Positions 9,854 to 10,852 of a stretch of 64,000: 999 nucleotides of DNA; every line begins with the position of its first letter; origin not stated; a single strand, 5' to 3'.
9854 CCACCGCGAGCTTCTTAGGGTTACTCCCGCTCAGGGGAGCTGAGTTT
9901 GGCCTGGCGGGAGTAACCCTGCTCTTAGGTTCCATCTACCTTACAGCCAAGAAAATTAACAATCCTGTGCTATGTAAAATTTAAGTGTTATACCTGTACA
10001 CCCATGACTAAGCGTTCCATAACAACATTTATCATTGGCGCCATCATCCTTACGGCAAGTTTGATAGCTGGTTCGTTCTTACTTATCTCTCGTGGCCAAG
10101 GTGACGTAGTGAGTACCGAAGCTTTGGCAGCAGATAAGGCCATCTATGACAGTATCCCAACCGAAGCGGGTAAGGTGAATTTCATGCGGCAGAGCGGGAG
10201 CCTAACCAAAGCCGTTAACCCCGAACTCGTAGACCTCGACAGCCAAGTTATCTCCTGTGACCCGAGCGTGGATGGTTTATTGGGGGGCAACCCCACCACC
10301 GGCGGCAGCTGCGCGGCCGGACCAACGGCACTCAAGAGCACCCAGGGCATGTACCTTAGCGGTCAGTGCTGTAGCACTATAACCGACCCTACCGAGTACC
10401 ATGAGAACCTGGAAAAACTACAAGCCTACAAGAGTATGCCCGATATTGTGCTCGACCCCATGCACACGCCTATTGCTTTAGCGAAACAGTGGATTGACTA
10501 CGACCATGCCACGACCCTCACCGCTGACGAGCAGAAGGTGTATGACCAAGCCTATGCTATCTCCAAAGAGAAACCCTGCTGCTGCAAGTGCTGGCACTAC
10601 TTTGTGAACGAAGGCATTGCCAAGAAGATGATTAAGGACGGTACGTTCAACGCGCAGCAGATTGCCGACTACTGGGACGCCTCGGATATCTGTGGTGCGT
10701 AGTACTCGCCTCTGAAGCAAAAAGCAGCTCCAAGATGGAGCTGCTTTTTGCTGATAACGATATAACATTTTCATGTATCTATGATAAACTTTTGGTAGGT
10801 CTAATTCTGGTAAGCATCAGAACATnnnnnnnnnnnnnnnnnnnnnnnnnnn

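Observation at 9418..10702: Uncharacterised pair: membrane protein with intramembrane GCASCG, plus an ectoprotein with CC and CCCKC clusters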

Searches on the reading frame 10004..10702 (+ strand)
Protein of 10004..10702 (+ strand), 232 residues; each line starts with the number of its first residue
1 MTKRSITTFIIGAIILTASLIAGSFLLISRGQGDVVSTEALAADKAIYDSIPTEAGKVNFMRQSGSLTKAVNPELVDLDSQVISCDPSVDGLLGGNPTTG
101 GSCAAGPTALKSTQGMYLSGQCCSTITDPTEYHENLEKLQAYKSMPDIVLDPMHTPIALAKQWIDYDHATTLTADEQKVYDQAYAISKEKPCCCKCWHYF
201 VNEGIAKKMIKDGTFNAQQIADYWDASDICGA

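Call 3: search_protein_families(library=pfam, proteins=[window:10004-10702:+], max_evalue=1)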
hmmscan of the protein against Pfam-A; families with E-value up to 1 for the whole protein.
window:10004-10702:+ (232 aa): 0 families

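Call 4: search_protein_families(library=ncbifam, proteins=[window:10004-10702:+], max_evalue=1)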
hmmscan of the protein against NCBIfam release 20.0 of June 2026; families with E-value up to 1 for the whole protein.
window:10004-10702:+ (232 aa): 0 families

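Call 6: find_homologous_proteins(query=window:10004-10702:+)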
Query window:10004-10702:+ (232 aa): 321 proteins with E <= 0.001 among 798 candidates; the best 120 are listed.
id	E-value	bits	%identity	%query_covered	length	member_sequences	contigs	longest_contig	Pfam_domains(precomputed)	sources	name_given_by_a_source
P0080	9.8e-154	528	100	100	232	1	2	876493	-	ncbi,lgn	-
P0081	5.1e-103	362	73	90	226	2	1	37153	-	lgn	-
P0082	1.2e-102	361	71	97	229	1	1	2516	-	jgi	jgi:hypothetical protein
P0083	1.6e-102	360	71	94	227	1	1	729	-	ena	-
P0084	1.6e-102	360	81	81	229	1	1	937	-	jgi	jgi:hypothetical protein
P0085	6.6e-101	355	68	95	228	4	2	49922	-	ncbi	-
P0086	7.5e-101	355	66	100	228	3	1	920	-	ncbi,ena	-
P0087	3.4e-100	353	67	99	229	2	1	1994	-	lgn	-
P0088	1.1e-99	351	68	97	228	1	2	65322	-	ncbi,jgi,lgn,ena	-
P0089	1.6e-99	350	69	94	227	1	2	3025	-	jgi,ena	-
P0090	3.3e-99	349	74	83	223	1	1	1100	-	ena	-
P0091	1.0e-98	348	67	100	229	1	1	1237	-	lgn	-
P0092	3.3e-98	346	66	100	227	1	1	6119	-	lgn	-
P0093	4.0e-98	346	67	100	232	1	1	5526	-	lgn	-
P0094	4.2e-98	346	70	90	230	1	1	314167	-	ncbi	-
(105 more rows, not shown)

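Call 12: find_related_loci(query=A2, collection=genome_contigs, flank=8000)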
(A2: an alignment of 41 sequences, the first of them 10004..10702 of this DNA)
Query A2 (232 aa) in genome_contigs; peptide patterns used: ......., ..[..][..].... (x = any residue, [..] = any of these).
499 stretches matched a pattern; 269 encode a relative of the query (tblastn E <= 1e-3); the best 80 are kept; 80 distinct loci.
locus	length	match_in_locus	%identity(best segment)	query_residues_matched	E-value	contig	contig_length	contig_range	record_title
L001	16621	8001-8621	70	23-231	1e-99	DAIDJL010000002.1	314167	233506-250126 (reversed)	MAG TPA_asm: Candidatus Parcubacteria bacterium isolate clean384 k141_1205109, whole genome shotgun sequence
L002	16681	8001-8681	63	9-232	1e-98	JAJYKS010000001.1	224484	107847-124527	MAG: bacterium isolate DBS2-1.bin48 NODE_60_length_224484_cov_4.865045, whole genome shotgun sequence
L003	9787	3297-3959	63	11-232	3e-95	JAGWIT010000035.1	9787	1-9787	MAG: Patescibacteria group bacterium isolate REEB120 contig-150_9376, whole genome shotgun sequence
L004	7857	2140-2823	60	6-232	6e-94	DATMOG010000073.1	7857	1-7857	MAG TPA_asm: Candidatus Sulfotelmatobacter sp. isolate SMAG_U12870 k141_2476353, whole genome shotgun sequence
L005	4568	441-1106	62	4-232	1e-93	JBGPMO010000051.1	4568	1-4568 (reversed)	MAG: Candidatus Paceibacteria bacterium isolate OBJ_0618_7090110_236 k141_3594410_length_4568_cov_14.0000, whole genome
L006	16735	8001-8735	58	1-232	6e-92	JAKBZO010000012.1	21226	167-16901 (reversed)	MAG: bacterium isolate WY3.bin67 NODE_4021_length_21226_cov_2.797005, whole genome shotgun sequence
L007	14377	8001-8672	61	2-232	3e-90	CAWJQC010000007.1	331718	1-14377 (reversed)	MAG: uncultured bacterium isolate MFD03726.bin.1.80 genome assembly, contig: contig_57801, whole genome shotgun sequence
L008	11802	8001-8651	63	14-232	9e-89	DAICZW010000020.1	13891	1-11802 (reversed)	MAG TPA_asm: bacterium isolate clean1826 NODE_20_length_13891_cov_5.283408, whole genome shotgun sequence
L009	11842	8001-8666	60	6-232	4e-88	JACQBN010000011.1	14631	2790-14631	MAG: Candidatus Kaiserbacteria bacterium isolate NC_groundwater_943_Pr1_S-0.2um_59_21 Montesol18-Sp2_coassembly_scaffold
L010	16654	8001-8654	62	15-231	6e-88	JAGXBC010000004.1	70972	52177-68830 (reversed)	MAG: Patescibacteria group bacterium isolate REEB91 contig-150_301, whole genome shotgun sequence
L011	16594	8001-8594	62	35-232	3e-87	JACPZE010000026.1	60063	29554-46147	MAG: Candidatus Gottesmanbacteria bacterium isolate NC_groundwater_881_Pr1_S2p5_36_20 Montesol18_S2p5_coassembly_scaffol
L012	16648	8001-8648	59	11-231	7e-87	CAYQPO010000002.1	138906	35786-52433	MAG TPA_asm: uncultured Candidatus Saccharibacteria bacterium isolate binchicken_co185_107 genome assembly, contig: NODE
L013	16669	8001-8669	59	11-232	8e-87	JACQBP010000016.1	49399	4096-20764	MAG: Candidatus Liptonbacteria bacterium isolate NC_groundwater_945_Pr1_S-0.2um_45_49 Montesol18-Sp2_coassembly_scaffold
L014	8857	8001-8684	58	1-232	9e-86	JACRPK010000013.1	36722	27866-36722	MAG: Candidatus Wolfebacteria bacterium isolate NC_groundwater_1985_Pr3_S-0.2um_36_7 scaffold_80817, whole genome shotgu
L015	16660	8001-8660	56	4-231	2e-84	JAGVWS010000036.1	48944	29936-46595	Candidatus Pacearchaeota archaeon isolate RIFCSPHIGHO2_01_FULL_37_14 rifcsphigho2_01_scaffold_990, whole genome shotgun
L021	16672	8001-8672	54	2-230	1e-78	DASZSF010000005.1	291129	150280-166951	MAG TPA_asm: Candidatus Paceibacterota bacterium isolate SMAG_U6043 k141_12815, whole genome shotgun sequence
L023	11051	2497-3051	61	47-231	3e-78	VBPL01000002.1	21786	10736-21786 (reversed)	MAG: Thaumarchaeota archaeon isolate TA_9 14_1009_16_40cm_scaffold_10239, whole genome shotgun sequence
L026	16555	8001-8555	59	47-231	7e-76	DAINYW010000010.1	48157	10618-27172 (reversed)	MAG TPA_asm: Nitrosopumilaceae archaeon isolate CTOTU4096 NODE_84_length_48157_cov_19.237994, whole genome shotgun seque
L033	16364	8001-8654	52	19-231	5e-74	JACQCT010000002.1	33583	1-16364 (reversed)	MAG: Thaumarchaeota archaeon isolate NC_groundwater_975_Pr1_S-0.2um_35_340 Montesol18-Sp2_coassembly_scaffold_27482, who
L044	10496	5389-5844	38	81-232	6e-29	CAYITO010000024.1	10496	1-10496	MAG TPA_asm: uncultured archaeon isolate ERP119705_co6_956 genome assembly, contig: NODE_8528_length_10496_cov_6.999042,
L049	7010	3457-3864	42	99-232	9e-29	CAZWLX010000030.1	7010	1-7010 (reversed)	MAG TPA_asm: Candidatus Woesearchaeota archaeon isolate binchicken_co38_343 genome assembly, contig: NODE_22731_length_7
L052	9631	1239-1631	41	102-232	1e-28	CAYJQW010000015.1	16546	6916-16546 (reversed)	MAG TPA_asm: uncultured Candidatus Saccharibacteria bacterium isolate ERP125453_co1_258 genome assembly, contig: NODE_35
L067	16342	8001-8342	43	118-231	9e-27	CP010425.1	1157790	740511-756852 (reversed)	Archaeon GW2011_AR15 chromosome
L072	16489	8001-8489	35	60-232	5e-26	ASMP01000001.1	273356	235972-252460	Nanoarchaeota archaeon SCGC AAA011-D5 A11D05DRAFT_contig_0_0.1_C, whole genome shotgun sequence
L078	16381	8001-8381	41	105-232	8e-26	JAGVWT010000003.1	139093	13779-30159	Candidatus Pacearchaeota archaeon isolate RIFCSPHIGHO2_02_FULL_33_14 rifcsphigho2_02_scaffold_515, whole genome shotgun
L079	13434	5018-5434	41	98-232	2e-25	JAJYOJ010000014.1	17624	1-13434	MAG: bacterium isolate DBS2-5.bin32 NODE_3273_length_17624_cov_4.461565, whole genome shotgun sequence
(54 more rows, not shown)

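Call 14: search_solved_structures(query=A2, max_evalue=10)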
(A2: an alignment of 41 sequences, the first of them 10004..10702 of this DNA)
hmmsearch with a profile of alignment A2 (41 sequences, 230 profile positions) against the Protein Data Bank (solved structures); distinct sequences matched with E-value up to 10: 8.
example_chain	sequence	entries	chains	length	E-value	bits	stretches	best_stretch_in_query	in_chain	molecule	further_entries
6kxs_J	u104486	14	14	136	0.18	14.5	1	50-86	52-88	Immunoglobulin J chain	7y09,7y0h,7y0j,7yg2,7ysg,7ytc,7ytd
6ue7_D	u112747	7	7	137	0.18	14.4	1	50-86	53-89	Immunoglobulin J chain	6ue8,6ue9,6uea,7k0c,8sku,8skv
8bpe_J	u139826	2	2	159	0.23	14.1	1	50-86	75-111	Immunoglobulin J chain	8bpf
6lx3_J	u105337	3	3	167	0.26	14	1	50-86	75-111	Immunoglobulin J chain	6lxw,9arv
8r83_J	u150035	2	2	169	0.26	14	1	50-86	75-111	Immunoglobulin J chain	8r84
8wyr_J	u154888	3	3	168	0.26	13.9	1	50-86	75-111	Immunoglobulin J chain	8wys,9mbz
2c5j_A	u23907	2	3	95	2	11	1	32-88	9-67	T-SNARE AFFECTING A LATE GOLGI COMPARTMENT PROTEIN 1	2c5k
6gao_A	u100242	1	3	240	4.9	9.8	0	62-113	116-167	Outer capsid protein sigma-1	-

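Call 19: predict_structure(alignment_id=A2)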
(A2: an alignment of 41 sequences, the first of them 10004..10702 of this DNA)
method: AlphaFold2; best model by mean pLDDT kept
length: 232 residues; sequences in the alignment: 41
mean_pLDDT: 86.2   pTM: 0.75
mean pLDDT of the five models: 86.2, 77.1, 75.3, 75.3, 69.4
residues with pLDDT >= 90: 103; 70-90: 107; 50-70: 21; < 50: 1
segments of 3 or more residues with pLDDT < 50: none
pLDDT, mean of each block of 10 residues (from residue 1): 73 89 79 61 87 87 84 71 87 92 87 87 77 92 96 91 97 98 92 80 97 96 88 51
secondary structure, 60 per line:
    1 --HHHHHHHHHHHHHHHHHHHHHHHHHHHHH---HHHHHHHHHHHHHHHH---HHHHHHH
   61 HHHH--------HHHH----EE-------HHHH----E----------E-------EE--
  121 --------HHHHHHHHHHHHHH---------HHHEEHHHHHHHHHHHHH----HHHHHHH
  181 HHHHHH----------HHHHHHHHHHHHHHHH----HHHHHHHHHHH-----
elements in order: H3-31 H35-50 H54-64 H73-76 H90-93 H129-142 H157-169 H174-186 H197-212 H217-227

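Call 29: search_protein_families(library=pfam, proteins=[L072:9102-9641:+, L033:1130-1594:-, L078:5748-6233:-, L079:5436-5990:+, L001:14310-15308:-, L067:4023-4706:+, L049:3906-4070:+, L015:9393-9881:+, L023:32-943:+, L072:9672-10361:+], max_evalue=0.1)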
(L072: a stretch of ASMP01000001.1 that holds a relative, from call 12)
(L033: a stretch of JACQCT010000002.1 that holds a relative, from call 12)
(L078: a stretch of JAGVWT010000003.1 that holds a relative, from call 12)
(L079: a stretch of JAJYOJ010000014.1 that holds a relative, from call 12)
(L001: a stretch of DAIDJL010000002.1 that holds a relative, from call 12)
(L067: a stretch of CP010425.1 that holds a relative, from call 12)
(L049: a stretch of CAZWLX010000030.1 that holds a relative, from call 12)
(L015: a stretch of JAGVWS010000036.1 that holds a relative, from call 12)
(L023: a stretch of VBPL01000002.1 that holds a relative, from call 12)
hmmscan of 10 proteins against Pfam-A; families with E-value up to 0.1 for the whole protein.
L072:9102-9641:+ (179 aa): 0 families

L033:1130-1594:- (154 aa): 1 family
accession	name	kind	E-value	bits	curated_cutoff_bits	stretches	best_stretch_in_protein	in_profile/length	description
PF02597.26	ThiS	-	0.022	15.7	22.5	1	120-147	39-67/76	ThiS family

L078:5748-6233:- (161 aa): 9 families
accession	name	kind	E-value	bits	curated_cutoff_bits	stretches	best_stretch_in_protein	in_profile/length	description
PF01047.28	MarR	-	4.4e-09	36.5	24.6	1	105-150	6-51/59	MarR family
PF24034.1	DUF7343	-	1.3e-08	34.9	27.6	1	102-159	3-61/62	Domain of unknown function (DUF7343)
PF12802.13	MarR_2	-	1.9e-06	28.3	27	1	107-150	10-54/61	MarR family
PF22665.2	DUF6293_C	-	0.0025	18.7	27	1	101-160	30-91/101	DUF6293 C-terminal winged helix domain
PF13412.12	HTH_24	-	0.0034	17.3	21.9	1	105-147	6-48/48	Winged helix-turn-helix DNA-binding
PF01978.25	TrmB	-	0.0052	17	25.6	1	102-151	8-57/68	Sugar-specific transcriptional regulator TrmB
PF24741.1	AlkZ-rel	-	0.014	15.3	26.5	1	96-145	96-149/221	AlkZ related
PF18303.6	Saf_2TM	-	0.064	13.5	29.5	0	4-100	19-110/152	SAVED-fused 2TM effector domain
PF09339.16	HTH_IclR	-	0.081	13.2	22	0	119-148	21-50/52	IclR helix-turn-helix domain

L079:5436-5990:+ (184 aa): 2 families
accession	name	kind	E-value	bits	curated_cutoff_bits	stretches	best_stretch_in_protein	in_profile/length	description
PF11303.13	DUF3105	-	0.0015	19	25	1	117-182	50-113/130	Protein of unknown function (DUF3105)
PF03647.18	Tmemb_14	-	0.047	14.8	24.8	1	53-73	2-22/92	Transmembrane proteins 14C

L001:14310-15308:- (332 aa): 0 families

L067:4023-4706:+ (227 aa): 0 families

L049:3906-4070:+ (54 aa): 1 family
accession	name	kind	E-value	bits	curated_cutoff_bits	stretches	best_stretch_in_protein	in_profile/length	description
PF23447.1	DUF7128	-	0.0015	18.8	25.7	1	1-38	1-38/44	Domain of unknown function (DUF7128)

L015:9393-9881:+ (162 aa): 1 family
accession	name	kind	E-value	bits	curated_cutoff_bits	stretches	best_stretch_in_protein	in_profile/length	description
PF07332.16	Phage_holin_3_6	-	0.076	13.5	28.4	0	90-159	36-96/116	Putative Actinobacterial Holin-X, holin superfamily III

L023:32-943:+ (303 aa): 1 family
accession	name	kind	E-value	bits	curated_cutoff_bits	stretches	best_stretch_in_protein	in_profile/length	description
PF10716.14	NdhL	-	0.079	13.4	25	0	110-151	30-71/76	NADH dehydrogenase transmembrane subunit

L072:9672-10361:+ (229 aa): 1 family
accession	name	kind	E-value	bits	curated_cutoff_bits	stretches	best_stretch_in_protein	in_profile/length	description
PF06570.16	DUF1129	-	0.012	15.7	29.1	1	147-224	91-168/207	Protein of unknown function (DUF1129)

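Call 31: find_encoding_contigs(protein=P0080, flank=1000, max_places=3)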
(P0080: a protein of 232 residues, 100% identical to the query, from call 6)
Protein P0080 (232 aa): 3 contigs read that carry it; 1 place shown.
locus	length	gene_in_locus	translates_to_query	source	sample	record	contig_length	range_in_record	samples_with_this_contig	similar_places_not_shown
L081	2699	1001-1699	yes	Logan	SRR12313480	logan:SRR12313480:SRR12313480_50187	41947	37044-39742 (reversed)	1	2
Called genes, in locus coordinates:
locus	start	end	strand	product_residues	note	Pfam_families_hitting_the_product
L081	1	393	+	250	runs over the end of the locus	PF13462:Thioredoxin_4, PF13098:Thioredoxin_2 (weak), PF01323:DSBA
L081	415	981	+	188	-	-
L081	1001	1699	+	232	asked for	-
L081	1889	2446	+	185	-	PF07291:MauE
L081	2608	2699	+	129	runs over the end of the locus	PF01641:SelR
